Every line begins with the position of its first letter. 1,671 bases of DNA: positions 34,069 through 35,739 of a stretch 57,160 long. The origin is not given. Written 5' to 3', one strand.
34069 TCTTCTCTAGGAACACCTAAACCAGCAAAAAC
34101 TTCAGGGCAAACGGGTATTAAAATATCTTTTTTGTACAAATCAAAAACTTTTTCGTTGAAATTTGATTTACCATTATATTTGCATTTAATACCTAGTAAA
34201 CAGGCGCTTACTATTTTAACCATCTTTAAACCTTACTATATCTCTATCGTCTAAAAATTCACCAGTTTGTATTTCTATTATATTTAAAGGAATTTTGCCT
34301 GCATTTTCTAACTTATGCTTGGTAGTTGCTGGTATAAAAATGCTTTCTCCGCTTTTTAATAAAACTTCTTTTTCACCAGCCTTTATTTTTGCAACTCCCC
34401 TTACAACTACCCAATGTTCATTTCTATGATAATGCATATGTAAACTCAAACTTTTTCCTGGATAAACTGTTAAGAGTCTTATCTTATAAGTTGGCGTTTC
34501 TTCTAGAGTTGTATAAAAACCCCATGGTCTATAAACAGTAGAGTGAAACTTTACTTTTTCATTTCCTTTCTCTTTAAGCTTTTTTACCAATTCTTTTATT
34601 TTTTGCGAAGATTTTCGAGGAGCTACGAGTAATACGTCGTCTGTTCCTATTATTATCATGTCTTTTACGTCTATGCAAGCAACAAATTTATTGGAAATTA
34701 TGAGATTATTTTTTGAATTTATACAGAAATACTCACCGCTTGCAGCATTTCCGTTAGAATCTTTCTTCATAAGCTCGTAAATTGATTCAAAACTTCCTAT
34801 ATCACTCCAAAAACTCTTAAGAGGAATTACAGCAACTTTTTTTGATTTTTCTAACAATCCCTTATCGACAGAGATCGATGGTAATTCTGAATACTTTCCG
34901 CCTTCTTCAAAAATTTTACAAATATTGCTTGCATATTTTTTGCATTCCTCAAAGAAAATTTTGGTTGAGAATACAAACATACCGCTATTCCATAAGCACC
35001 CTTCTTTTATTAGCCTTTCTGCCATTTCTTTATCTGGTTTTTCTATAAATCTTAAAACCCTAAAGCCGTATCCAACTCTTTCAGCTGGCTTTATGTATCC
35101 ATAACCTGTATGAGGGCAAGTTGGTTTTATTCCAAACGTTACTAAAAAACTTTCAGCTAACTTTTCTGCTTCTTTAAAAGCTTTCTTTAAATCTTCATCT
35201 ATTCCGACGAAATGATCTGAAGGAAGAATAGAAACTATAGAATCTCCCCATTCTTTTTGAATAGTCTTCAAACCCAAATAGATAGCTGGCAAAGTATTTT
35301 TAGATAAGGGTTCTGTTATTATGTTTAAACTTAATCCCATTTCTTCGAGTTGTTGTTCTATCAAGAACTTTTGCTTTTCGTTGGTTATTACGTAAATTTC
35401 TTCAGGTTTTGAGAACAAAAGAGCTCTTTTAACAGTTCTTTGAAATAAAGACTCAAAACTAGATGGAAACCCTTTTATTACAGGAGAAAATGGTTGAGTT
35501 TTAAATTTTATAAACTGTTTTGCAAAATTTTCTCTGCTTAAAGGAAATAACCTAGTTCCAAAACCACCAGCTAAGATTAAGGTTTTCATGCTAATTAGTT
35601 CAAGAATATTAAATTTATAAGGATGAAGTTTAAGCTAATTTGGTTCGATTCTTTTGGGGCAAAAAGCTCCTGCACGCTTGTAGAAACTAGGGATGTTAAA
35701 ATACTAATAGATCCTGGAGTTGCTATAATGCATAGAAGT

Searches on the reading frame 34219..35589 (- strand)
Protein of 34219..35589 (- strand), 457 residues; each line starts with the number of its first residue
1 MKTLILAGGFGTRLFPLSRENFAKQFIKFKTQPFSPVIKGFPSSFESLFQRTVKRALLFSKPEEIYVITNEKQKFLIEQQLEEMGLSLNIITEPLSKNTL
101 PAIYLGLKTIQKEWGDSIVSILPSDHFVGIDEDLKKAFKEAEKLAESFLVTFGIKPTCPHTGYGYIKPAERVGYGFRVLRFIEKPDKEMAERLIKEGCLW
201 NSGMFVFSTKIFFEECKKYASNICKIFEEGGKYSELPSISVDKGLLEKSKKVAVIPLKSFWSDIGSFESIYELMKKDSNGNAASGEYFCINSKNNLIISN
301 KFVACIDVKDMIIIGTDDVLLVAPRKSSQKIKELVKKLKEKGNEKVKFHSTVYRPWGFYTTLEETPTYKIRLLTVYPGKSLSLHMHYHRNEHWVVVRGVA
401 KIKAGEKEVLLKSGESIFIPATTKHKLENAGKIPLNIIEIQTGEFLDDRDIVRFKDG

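Call 61: search_protein_families(library=pfam, proteins=[window:34219-35589:-], max_evalue=0.00001)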
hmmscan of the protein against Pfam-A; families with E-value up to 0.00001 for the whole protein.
window:34219-35589:- (457 aa): 4 families
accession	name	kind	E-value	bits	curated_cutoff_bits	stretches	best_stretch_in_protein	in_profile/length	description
PF01050.24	MannoseP_isomer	-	1.3e-45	154.7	23.6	1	342-456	2-116/116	Mannose-6-phosphate isomerase C-terminal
PF00483.29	NTP_transferase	-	8.8e-45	153.6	21.2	1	2-278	1-243/245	Nucleotidyl transferase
PF07883.17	Cupin_2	-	2e-11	43.9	27.2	1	372-440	2-69/70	Cupin domain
PF22640.1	ManC_GMP_beta-helix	-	1.3e-10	41.4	27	1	286-338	2-55/55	MannoseP isomerase/GMP-like beta-helix domain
